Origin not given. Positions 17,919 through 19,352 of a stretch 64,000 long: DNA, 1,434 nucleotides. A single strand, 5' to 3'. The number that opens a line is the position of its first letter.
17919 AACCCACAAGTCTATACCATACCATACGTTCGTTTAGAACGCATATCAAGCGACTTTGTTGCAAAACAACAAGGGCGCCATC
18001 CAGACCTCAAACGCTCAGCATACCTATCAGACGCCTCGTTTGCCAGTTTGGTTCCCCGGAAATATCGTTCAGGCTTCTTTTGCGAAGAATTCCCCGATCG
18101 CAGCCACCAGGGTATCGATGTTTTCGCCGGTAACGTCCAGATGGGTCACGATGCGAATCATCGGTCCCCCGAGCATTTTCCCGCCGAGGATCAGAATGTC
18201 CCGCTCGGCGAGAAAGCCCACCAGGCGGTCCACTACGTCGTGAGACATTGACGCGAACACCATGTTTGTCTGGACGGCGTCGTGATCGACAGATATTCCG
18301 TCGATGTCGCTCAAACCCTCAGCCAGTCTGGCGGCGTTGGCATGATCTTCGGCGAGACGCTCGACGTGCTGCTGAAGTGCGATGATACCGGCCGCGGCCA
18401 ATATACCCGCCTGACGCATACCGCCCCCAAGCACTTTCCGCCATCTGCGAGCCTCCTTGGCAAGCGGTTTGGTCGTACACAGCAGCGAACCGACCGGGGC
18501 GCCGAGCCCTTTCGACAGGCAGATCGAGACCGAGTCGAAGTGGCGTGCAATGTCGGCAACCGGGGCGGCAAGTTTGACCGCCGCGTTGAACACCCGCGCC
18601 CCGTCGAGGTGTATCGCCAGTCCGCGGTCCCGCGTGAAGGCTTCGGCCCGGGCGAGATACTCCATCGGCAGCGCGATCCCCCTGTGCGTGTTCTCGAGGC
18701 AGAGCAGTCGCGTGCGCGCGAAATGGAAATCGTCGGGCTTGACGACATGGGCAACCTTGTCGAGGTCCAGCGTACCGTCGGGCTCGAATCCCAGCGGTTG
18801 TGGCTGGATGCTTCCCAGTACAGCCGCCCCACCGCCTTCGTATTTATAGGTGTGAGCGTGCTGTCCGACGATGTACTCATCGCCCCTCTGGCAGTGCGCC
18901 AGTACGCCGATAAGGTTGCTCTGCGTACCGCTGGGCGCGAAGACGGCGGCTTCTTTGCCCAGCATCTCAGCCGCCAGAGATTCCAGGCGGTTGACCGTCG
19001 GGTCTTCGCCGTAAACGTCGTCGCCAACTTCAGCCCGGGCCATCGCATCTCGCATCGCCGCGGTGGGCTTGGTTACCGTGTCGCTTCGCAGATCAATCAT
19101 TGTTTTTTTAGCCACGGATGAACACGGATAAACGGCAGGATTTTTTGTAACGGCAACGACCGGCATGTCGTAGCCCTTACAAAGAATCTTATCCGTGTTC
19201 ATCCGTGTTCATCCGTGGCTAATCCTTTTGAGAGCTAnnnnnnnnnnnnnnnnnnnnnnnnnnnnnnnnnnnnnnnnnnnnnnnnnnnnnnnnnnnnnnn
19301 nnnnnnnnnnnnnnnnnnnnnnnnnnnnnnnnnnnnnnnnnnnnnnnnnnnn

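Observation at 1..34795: Four-member paralogous family of giant secreted beta-propeller/CxxCH proteins with domain shuffling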

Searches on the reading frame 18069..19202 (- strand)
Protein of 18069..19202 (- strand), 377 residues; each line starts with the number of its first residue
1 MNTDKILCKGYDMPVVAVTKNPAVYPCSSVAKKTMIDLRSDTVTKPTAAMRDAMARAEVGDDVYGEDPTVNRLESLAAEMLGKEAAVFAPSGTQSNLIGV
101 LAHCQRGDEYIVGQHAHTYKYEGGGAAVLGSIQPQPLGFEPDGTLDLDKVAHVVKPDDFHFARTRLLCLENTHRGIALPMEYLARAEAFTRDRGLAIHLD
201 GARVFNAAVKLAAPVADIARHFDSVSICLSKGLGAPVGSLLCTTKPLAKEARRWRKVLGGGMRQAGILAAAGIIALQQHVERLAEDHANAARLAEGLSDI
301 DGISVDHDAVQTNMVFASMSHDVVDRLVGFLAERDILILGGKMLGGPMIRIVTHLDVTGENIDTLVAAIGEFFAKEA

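Call 15: search_protein_families(library=pfam, proteins=[window:18069-19202:-], max_evalue=0.001)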
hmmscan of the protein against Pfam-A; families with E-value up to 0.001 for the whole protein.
window:18069-19202:- (377 aa): 3 families
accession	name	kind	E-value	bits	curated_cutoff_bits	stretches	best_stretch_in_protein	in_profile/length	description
PF01212.27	Beta_elim_lyase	-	3.3e-108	361.8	27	1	37-318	1-286/288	Beta-eliminating lyase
PF01041.23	DegT_DnrJ_EryC1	-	8.1e-06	25.7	19.8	0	249-336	207-301/360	DegT/DnrJ/EryC1/StrS aminotransferase family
PF00155.27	Aminotran_1_2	-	3.2e-05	23.7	19.7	1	48-369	24-361/361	Aminotransferase class I and II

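Call 74: search_protein_families(library=ncbifam, proteins=[window:18069-19202:-], max_evalue=0.001)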
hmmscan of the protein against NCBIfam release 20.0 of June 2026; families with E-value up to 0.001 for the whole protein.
window:18069-19202:- (377 aa): 2 families
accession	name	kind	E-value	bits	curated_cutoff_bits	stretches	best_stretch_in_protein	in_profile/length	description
NF041359.1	GntG_guanitoxin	subfamily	2.1e-149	497.3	230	1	33-369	3-341/343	GntG family PLP-dependent aldolase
NF007825.0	PRK10534.1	equivalog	9.7e-143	475.1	312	1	35-374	1-332/333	low-specificity L-threonine aldolase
